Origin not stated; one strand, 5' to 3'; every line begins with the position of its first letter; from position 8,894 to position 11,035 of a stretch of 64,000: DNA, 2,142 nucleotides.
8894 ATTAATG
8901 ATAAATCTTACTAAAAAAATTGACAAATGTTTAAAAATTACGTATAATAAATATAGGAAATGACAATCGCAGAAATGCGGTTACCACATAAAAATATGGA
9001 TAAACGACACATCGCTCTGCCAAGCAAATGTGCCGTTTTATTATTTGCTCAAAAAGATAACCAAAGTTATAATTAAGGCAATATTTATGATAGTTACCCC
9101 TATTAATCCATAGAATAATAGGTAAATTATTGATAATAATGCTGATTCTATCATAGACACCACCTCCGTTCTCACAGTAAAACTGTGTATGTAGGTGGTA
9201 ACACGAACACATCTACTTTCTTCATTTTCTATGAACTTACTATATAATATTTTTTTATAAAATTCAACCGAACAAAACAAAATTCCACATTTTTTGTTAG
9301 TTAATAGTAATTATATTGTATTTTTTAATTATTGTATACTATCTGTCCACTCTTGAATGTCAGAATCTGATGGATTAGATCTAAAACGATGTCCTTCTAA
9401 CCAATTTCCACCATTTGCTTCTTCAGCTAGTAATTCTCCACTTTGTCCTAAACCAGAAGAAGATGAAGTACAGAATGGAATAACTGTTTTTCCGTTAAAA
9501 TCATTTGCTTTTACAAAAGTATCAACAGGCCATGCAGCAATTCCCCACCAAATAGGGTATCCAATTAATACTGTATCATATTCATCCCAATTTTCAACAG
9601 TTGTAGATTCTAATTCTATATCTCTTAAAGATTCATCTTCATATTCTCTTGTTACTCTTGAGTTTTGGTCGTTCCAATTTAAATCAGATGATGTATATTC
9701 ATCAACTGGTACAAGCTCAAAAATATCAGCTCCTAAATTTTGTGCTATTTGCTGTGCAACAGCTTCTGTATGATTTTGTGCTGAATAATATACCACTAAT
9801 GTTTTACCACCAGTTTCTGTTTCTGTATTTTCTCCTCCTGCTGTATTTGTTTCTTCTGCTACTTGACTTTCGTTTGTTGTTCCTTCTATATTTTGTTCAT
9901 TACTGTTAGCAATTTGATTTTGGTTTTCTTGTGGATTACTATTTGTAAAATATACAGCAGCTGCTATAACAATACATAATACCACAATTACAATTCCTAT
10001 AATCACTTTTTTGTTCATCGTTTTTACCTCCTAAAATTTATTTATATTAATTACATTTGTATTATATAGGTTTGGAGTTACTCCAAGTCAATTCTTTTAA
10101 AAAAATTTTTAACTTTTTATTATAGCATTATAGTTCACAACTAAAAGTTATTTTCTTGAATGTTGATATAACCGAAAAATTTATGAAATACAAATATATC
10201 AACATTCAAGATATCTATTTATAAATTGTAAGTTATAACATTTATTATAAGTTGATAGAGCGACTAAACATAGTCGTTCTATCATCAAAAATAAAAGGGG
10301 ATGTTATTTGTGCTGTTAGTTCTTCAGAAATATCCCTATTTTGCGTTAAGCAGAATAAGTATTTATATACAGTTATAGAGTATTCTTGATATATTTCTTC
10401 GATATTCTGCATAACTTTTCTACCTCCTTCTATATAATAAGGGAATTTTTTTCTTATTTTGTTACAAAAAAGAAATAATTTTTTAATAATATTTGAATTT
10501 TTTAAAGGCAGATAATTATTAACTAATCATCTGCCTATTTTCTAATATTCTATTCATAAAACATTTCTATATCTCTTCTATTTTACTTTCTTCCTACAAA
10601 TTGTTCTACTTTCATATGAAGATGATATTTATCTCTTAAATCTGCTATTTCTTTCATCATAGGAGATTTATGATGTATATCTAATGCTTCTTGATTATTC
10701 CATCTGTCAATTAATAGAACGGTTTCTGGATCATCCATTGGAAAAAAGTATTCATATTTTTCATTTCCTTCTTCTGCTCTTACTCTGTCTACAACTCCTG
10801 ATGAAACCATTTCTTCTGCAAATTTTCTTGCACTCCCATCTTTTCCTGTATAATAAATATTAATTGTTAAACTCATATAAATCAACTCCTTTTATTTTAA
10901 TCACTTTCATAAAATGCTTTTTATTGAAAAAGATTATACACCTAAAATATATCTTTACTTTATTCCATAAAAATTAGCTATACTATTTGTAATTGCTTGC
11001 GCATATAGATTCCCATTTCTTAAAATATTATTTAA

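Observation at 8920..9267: Unannotated convergent small-ORF/antisense-RNA pair that looks like a type I toxin-antitoxin locus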

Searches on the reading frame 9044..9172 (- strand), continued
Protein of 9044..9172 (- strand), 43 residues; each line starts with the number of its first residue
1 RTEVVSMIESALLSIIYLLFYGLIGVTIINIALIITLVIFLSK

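Call 65: search_protein_families(library=pfam, max_evalue=0.00001, proteins=[L061:3274-4116:-, L064:700-2622:-, L064:3294-4973:+, L065:1943-2761:+, L065:3295-4332:+, L070:408-1427:-, L086:1815-2633:+, L088:178-2235:+, L090:3378-4673:+, L034:3429-4172:-])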
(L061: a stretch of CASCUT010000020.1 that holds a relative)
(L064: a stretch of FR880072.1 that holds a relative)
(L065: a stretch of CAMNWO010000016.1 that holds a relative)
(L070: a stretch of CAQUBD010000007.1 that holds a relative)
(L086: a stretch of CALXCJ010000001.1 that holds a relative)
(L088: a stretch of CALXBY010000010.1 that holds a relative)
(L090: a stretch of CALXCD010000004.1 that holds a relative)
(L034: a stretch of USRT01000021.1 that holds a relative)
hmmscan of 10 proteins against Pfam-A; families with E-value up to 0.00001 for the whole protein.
L061:3274-4116:- (280 aa): 7 families
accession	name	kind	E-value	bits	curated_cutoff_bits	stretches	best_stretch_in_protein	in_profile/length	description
PF13649.12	Methyltransf_25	-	3.8e-14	53.6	27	1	55-153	1-97/97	Methyltransferase domain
PF08241.18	Methyltransf_11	-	1.4e-13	51.8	21.2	1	56-156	1-94/95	Methyltransferase domain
PF13847.12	Methyltransf_31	-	3.4e-12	46.7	27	1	53-158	5-110/145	Methyltransferase domain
PF08242.18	Methyltransf_12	-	2.4e-11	44.6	30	1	56-154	1-97/98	Methyltransferase domain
PF13489.12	Methyltransf_23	-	2e-09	37.9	27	1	46-223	14-160/164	Methyltransferase domain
PF01209.24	Ubie_methyltran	-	2.2e-07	30.9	20.1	1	23-156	21-150/233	ubiE/COQ5 methyltransferase family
PF05401.17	NodS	-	1.7e-06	28.5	24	1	51-157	43-145/201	Nodulation protein S (NodS)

L064:700-2622:- (640 aa): 3 families
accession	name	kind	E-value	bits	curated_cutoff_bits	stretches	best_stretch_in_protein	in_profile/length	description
PF01380.27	SIS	-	4.4e-51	172.6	25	2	323-449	2-129/131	SIS domain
PF13522.11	GATase_6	-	7.3e-16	58.8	27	1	89-217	8-121/130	Glutamine amidotransferase domain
PF13537.11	GATase_7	-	1.8e-13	51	25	1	106-231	8-122/123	Glutamine amidotransferase domain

L064:3294-4973:+ (559 aa): 4 families
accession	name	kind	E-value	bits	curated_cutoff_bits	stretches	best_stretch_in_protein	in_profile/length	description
PF22920.2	UvrC_RNaseH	-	1.1e-37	128.9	24.3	1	247-362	1-116/116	UvrC Ribonuclease H-like domain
PF08459.17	UvrC_RNaseH_dom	-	6.7e-32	111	22.3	1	375-528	2-127/159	UvrC RNAse H endonuclease domain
PF01541.30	GIY-YIG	-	1.5e-10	41.7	22.6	1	15-88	2-76/78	GIY-YIG catalytic domain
PF02151.25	UVR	-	1e-07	31.9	21.5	1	199-232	1-34/36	UvrB/uvrC motif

L065:1943-2761:+ (272 aa): 2 families
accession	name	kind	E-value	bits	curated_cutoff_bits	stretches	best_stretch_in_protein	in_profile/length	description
PF08769.17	Spo0A_C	-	3.8e-45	152.6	25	1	162-265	1-104/104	Sporulation initiation factor Spo0A C terminal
PF00072.30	Response_reg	-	9.3e-26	90.6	30.2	1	7-121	1-111/111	Response regulator receiver domain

L065:3295-4332:+ (345 aa): 0 families

L070:408-1427:- (339 aa): 1 family
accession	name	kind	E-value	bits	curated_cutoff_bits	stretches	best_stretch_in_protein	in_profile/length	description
PF03706.18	LPG_synthase_TM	-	5.7e-37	128.2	33.4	1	15-320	5-301/302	Lysylphosphatidylglycerol synthase TM region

L086:1815-2633:+ (272 aa): 2 families
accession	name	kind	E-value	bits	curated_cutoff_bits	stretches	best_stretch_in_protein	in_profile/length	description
PF08769.17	Spo0A_C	-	3.2e-45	152.9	25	1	162-265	1-104/104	Sporulation initiation factor Spo0A C terminal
PF00072.30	Response_reg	-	2.9e-24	85.8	30.2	1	7-121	1-111/111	Response regulator receiver domain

L088:178-2235:+ (685 aa): 2 families
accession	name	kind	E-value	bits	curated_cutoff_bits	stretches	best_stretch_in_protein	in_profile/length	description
PF13589.12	HATPase_c_3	-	6.6e-18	65.5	25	1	33-162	4-137/137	Histidine kinase-, DNA gyrase B-, and HSP90-like ATPase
PF13588.12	HSDR_N_2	-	8.6e-06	26.3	25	1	515-581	25-81/110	Type I restriction enzyme R protein N terminus (HSDR_N)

L090:3378-4673:+ (431 aa): 7 families
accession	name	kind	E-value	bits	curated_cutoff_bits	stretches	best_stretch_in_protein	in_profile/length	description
PF00578.27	AhpC-TSA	-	4.9e-26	91.5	26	1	285-410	4-123/124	AhpC/TSA family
PF08534.16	Redoxin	-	2.9e-20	73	26.6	1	288-423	8-142/148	Redoxin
PF02683.22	DsbD_TM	-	2e-19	70.2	27.1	1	7-199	6-194/219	Cytochrome C biogenesis protein transmembrane domain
PF13386.12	DsbD_2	-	1.9e-13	51.2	24.9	1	9-221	2-199/199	Cytochrome C biogenesis protein transmembrane region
PF13905.12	Thioredoxin_8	-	4.5e-11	43.4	27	1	306-408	1-94/94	Thioredoxin-like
PF13098.12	Thioredoxin_2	-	2.9e-08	34.4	27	1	305-423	4-102/104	Thioredoxin-like domain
PF00085.26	Thioredoxin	-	8.9e-07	29.3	23.5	0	305-362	17-71/103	Thioredoxin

L034:3429-4172:- (247 aa): 4 families
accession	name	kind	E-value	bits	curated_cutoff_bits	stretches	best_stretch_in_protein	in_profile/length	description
PF00005.33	ABC_tran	-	9.6e-26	91.4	25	1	27-171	1-136/137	ABC transporter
PF13304.12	AAA_21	-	9.3e-13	49.3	27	0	39-57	1-19/304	AAA domain, putative AbiEii toxin, Type IV TA system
PF09818.15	ABC_ATPase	-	3.3e-08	33.3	23.2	0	163-227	189-256/283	P-loop domain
PF02463.25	SMC_N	-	5.7e-08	32.9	40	1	38-214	25-208/220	RecF/RecN/SMC N terminal domain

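Call 71: list_cluster_members(proteins=[P0007, P0008, P0012, P0021, P0025, P0020, P0009])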
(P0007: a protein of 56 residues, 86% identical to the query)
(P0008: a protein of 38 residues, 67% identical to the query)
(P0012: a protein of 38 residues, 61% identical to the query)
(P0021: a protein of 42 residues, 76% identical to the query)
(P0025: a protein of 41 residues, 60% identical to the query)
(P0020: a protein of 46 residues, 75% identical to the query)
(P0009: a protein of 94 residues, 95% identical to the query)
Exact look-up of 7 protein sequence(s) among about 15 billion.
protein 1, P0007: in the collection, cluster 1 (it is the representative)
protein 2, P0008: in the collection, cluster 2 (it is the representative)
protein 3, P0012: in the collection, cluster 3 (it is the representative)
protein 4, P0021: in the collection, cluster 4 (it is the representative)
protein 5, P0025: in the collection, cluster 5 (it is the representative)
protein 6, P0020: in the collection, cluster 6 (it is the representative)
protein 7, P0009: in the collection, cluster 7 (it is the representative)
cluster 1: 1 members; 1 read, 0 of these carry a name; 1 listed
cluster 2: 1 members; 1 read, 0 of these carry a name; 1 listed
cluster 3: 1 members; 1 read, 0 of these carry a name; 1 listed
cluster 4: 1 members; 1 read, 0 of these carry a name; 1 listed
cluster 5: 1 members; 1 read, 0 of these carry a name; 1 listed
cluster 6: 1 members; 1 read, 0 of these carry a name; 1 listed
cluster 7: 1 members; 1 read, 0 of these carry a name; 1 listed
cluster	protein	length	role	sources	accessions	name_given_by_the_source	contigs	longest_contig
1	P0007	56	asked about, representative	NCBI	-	-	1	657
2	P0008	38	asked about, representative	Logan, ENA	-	-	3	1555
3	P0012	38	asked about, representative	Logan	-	-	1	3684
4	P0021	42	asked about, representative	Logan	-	-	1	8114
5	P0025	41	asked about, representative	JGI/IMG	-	-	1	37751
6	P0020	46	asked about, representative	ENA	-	-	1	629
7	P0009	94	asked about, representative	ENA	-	-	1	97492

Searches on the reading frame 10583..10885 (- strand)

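Call 9: search_protein_families(library=pfam, max_evalue=10, proteins=[window:10583-10885:-])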
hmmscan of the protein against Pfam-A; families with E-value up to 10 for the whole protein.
window:10583-10885:- (100 aa): 2 families
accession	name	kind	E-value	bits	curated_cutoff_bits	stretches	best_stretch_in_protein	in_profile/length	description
PF03992.22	ABM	-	8.5e-13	48.7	23.1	1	7-81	3-76/78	Antibiotic biosynthesis monooxygenase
PF19508.4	DUF6042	-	0.015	15.4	26.8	1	21-70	81-128/219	Family of unknown function (DUF6042)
